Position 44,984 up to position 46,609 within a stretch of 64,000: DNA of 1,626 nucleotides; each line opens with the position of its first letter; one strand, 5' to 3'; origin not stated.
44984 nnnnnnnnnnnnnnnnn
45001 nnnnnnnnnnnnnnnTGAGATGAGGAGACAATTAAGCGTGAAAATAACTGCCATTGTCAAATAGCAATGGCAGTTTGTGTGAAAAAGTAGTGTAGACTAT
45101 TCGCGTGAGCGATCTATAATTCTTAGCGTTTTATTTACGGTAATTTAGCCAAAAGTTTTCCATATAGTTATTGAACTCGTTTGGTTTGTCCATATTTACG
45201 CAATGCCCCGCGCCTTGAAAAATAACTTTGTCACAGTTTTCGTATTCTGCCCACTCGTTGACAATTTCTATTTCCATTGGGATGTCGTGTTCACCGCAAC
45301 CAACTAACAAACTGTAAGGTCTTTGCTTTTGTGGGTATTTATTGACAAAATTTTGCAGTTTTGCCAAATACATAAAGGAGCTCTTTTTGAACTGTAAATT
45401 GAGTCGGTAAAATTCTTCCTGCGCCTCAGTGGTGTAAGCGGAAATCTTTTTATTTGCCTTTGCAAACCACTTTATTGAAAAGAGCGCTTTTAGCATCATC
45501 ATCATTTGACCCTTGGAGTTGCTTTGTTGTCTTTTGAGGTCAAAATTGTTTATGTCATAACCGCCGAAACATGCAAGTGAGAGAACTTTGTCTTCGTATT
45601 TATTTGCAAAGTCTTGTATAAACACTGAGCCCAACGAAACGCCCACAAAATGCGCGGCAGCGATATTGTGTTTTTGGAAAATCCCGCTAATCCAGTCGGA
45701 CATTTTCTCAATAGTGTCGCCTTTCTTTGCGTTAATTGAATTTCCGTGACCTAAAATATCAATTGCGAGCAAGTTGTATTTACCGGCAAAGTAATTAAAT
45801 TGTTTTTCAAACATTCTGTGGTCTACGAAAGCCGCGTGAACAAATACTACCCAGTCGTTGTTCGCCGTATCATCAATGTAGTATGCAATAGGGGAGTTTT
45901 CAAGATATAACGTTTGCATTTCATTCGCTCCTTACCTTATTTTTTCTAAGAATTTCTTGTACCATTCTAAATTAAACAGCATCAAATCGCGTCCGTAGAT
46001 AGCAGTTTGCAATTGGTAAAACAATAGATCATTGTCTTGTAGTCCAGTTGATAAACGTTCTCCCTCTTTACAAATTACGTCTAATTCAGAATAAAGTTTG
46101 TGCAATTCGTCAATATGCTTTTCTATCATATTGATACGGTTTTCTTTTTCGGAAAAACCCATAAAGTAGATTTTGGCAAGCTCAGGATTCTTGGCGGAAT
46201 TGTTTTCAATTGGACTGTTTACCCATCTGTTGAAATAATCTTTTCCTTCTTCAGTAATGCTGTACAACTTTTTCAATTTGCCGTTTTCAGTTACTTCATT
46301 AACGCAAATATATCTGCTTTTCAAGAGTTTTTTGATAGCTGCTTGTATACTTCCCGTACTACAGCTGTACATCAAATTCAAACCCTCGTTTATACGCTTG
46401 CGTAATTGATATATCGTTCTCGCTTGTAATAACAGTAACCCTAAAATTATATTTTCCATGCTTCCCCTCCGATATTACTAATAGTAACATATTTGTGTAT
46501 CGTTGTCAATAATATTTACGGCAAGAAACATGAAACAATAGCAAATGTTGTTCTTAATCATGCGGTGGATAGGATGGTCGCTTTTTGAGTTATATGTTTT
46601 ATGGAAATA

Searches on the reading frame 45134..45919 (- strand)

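Call 22: search_protein_families(library=pfam, proteins=[window:45134-45919:-], max_evalue=0.001)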
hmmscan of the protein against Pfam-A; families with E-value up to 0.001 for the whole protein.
window:45134-45919:- (262 aa): 2 families
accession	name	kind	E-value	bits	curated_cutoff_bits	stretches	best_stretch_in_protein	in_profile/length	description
PF00561.26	Abhydrolase_1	-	9.9e-14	52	25.8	1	23-246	2-245/245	alpha/beta hydrolase fold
PF12697.13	Abhydrolase_6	-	5.2e-09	37.5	26.3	1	24-249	1-214/217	Alpha/beta hydrolase family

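Call 76: search_protein_families(library=padloc, proteins=[window:45134-45919:-], max_evalue=0.01)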
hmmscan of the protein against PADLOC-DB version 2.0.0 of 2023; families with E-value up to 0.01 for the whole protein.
window:45134-45919:- (262 aa): 0 families

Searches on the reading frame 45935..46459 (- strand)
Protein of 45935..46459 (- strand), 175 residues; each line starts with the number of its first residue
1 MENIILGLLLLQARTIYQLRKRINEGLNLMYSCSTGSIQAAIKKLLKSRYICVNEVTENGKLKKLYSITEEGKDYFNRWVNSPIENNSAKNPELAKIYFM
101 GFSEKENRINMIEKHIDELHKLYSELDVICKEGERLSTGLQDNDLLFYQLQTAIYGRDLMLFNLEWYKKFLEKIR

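Call 22: search_protein_families(library=pfam, proteins=[window:45935-46459:-], max_evalue=0.001)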
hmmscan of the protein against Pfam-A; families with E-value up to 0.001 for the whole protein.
window:45935-46459:- (175 aa): 3 families
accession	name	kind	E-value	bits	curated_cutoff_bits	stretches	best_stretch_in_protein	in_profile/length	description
PF03551.20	PadR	-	5.8e-08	33.1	27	1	5-77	1-74/75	Transcriptional regulator PadR-like family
PF13601.12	HTH_34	-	1.9e-06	28.4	27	1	33-80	26-73/80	Winged helix DNA-binding domain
PF10400.15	Vir_act_alpha_C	-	0.00012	23.1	22.4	1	90-174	2-77/78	Virulence activator alpha C-term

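Call 76: search_protein_families(library=padloc, proteins=[window:45935-46459:-], max_evalue=0.01)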
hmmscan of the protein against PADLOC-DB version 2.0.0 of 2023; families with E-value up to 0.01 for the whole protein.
window:45935-46459:- (175 aa): 0 families
